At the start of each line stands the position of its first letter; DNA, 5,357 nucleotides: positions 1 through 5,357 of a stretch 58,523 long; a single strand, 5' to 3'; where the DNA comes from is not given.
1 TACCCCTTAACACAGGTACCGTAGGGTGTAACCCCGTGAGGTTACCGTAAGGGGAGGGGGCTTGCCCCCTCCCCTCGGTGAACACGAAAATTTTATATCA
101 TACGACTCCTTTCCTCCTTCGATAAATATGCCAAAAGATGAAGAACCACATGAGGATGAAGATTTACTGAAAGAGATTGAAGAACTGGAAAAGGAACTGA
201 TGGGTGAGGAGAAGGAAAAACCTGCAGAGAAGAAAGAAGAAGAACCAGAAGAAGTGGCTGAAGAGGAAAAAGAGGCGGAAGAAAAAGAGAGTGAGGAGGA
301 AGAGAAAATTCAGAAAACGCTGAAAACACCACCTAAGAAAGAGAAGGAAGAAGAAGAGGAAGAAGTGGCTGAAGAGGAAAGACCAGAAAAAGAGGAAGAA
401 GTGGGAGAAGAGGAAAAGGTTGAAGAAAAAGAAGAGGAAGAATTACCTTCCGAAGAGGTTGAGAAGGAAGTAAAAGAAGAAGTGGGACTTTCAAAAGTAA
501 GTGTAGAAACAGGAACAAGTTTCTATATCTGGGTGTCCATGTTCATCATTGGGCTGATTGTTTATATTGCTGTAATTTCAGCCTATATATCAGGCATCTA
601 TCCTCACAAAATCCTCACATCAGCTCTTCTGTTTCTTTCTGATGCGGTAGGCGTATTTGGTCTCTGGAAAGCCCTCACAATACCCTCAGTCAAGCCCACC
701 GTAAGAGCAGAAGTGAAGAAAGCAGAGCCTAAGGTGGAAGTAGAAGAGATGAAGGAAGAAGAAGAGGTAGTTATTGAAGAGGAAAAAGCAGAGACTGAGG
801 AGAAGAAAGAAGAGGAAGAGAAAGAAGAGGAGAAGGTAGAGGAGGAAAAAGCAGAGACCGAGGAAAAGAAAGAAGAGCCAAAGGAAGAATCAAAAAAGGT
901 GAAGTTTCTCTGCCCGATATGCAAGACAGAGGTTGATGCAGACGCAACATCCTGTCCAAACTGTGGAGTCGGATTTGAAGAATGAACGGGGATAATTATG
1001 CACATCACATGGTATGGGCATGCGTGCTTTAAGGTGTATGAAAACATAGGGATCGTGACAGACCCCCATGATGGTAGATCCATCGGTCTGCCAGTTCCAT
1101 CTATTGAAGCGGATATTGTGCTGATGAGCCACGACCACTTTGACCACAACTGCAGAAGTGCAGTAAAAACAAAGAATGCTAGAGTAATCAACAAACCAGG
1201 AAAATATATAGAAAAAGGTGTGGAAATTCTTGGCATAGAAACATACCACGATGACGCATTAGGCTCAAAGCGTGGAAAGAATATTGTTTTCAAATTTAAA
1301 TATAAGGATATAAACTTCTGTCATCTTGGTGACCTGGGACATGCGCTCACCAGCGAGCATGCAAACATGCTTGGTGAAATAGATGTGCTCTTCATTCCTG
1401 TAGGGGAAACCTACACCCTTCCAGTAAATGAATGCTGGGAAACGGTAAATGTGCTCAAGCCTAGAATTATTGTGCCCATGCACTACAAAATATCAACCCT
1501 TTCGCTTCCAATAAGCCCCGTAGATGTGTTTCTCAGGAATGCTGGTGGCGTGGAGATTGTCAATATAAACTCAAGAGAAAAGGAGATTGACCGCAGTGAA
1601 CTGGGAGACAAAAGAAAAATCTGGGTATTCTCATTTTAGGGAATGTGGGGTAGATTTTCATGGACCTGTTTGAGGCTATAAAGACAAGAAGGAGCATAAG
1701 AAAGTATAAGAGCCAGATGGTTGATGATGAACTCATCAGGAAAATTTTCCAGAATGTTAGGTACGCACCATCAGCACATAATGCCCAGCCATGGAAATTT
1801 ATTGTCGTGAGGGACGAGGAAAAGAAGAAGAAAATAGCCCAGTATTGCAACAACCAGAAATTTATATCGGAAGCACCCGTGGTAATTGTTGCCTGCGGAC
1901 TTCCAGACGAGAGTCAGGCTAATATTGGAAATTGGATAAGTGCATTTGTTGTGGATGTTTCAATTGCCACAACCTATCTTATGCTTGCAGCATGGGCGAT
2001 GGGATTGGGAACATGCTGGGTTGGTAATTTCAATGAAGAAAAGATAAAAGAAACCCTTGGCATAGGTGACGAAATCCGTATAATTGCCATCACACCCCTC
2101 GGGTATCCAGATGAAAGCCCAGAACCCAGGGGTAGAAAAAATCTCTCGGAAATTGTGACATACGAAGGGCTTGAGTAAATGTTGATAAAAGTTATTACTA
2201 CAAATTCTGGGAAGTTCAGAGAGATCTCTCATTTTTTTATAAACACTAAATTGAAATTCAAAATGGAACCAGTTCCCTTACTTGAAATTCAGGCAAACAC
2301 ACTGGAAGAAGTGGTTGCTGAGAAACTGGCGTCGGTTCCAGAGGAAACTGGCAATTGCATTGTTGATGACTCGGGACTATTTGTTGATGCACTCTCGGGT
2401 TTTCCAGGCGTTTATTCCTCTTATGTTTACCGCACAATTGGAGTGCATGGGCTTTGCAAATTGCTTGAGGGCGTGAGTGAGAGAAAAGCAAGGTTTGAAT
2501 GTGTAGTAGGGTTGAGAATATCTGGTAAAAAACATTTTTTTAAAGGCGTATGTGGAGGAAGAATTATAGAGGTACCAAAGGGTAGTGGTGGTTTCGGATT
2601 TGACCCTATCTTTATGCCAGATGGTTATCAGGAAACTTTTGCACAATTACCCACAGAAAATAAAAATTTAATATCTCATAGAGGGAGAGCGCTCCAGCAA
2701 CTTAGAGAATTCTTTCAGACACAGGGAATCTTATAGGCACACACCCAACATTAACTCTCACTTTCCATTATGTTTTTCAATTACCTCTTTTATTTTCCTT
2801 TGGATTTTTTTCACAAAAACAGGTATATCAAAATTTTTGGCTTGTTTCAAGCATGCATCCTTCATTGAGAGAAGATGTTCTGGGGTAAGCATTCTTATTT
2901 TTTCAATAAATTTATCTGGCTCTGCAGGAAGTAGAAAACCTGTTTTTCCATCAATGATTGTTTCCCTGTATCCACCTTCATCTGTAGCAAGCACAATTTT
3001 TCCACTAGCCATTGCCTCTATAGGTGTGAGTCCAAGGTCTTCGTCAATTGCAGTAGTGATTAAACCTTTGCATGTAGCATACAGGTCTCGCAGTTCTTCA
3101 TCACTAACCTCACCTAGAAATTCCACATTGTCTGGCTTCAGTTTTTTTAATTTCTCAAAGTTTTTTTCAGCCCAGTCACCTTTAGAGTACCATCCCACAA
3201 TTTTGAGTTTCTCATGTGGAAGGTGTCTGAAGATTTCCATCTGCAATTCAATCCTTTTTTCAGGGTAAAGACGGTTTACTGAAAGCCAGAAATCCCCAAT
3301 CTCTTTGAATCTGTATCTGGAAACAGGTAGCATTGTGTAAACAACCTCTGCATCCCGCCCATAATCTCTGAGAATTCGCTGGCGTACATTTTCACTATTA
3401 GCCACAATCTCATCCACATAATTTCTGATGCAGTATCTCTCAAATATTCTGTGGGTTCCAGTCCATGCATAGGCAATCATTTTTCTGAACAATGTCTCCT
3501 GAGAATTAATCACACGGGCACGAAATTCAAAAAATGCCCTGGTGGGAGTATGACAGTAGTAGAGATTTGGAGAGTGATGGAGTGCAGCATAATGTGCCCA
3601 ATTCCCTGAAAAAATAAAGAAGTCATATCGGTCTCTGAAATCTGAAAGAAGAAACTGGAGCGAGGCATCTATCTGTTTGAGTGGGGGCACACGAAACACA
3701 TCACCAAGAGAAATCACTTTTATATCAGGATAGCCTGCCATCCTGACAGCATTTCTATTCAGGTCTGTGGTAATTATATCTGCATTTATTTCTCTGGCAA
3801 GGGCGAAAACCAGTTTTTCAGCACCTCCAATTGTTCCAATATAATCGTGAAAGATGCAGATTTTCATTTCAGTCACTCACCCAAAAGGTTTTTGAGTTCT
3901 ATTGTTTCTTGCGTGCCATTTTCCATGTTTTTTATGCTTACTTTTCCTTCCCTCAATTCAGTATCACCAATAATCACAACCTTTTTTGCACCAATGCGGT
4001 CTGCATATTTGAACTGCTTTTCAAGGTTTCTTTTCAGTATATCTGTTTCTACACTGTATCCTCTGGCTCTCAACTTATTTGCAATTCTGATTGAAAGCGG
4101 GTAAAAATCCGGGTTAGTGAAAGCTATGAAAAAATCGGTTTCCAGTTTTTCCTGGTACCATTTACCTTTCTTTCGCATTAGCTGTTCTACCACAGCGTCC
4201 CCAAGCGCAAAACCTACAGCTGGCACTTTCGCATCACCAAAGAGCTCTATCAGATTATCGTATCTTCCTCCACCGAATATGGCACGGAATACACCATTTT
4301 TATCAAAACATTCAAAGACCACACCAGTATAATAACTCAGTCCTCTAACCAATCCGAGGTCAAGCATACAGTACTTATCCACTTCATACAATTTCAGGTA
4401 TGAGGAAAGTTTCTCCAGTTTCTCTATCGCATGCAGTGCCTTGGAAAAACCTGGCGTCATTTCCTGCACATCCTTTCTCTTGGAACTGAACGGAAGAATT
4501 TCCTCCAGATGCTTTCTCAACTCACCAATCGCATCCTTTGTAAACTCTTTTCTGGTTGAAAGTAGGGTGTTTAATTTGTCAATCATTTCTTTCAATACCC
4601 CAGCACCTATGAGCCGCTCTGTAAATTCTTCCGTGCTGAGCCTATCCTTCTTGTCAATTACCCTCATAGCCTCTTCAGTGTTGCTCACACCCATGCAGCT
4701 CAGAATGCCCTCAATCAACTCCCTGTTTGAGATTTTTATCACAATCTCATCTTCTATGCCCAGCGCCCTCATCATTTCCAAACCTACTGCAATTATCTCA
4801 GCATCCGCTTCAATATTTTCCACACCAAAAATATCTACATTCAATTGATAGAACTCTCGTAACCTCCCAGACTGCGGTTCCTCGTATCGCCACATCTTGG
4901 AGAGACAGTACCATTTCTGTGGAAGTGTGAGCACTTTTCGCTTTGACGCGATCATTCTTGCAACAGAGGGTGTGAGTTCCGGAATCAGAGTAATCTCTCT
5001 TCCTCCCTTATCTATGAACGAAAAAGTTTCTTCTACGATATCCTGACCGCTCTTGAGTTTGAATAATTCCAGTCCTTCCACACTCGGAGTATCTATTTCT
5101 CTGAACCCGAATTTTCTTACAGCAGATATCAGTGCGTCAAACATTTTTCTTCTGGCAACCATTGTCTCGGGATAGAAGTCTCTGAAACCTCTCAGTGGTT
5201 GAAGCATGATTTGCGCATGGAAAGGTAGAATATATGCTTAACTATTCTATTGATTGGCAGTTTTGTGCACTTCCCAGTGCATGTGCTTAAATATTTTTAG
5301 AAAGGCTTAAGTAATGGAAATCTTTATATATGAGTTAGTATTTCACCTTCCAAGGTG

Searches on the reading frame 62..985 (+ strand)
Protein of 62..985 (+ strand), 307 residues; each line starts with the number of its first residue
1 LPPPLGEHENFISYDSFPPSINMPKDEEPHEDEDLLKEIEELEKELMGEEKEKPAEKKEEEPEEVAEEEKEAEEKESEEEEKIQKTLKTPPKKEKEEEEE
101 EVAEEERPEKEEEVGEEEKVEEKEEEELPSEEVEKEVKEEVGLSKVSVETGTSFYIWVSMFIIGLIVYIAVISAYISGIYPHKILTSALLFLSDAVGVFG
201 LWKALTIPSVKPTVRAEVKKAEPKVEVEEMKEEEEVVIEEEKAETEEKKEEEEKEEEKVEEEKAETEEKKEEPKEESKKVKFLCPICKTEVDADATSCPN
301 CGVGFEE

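Call 76: search_protein_families(library=pfam, proteins=[window:62-985:+], max_evalue=0.01)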
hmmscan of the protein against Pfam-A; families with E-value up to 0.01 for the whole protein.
window:62-985:+ (307 aa): 4 families
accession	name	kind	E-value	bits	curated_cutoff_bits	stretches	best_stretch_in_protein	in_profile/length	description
PF13248.11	Zn_ribbon_3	-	1.4e-05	24.8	27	1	284-303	5-24/26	zinc-ribbon domain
PF22251.1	PFF1_TM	-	0.00013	22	32.3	1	156-273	76-192/300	Vacuolar membrane protease, transmembrane domain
PF12773.13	DZR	-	0.0037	17.8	27.3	1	283-302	26-45/45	Double zinc ribbon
PF10585.14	UBA_E1_SCCH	-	0.0063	16.9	21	1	214-277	147-210/254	Ubiquitin-activating enzyme, SCCH domain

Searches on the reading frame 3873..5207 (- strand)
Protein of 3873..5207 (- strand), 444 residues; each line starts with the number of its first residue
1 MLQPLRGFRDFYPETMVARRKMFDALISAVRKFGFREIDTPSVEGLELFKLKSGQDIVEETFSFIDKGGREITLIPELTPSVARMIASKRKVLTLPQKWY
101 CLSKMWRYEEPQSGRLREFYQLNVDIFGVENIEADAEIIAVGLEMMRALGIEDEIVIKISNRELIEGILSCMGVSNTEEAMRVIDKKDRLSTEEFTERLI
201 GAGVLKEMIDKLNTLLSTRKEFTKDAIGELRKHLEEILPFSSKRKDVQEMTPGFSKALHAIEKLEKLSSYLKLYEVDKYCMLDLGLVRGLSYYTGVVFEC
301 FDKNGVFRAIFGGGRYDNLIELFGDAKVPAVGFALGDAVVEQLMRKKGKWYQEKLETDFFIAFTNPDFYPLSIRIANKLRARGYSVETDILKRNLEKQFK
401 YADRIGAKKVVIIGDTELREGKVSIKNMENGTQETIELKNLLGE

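Call 56: search_protein_families(library=pfam, proteins=[window:3873-5207:-], max_evalue=0.00001)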
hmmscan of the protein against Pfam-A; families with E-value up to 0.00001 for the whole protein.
window:3873-5207:- (444 aa): 3 families
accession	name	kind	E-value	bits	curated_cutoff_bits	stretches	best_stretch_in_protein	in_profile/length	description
PF13393.11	tRNA-synt_His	-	2.8e-55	188.2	25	1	7-335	1-303/308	Histidyl-tRNA synthetase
PF03129.25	HGTP_anticodon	-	1e-15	58.1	21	1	361-442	4-88/94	Anticodon binding domain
PF00587.30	tRNA-synt_2b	-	6.1e-12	46.4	29.3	1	62-273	1-147/179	tRNA synthetase class II core domain (G, H, P, S and T)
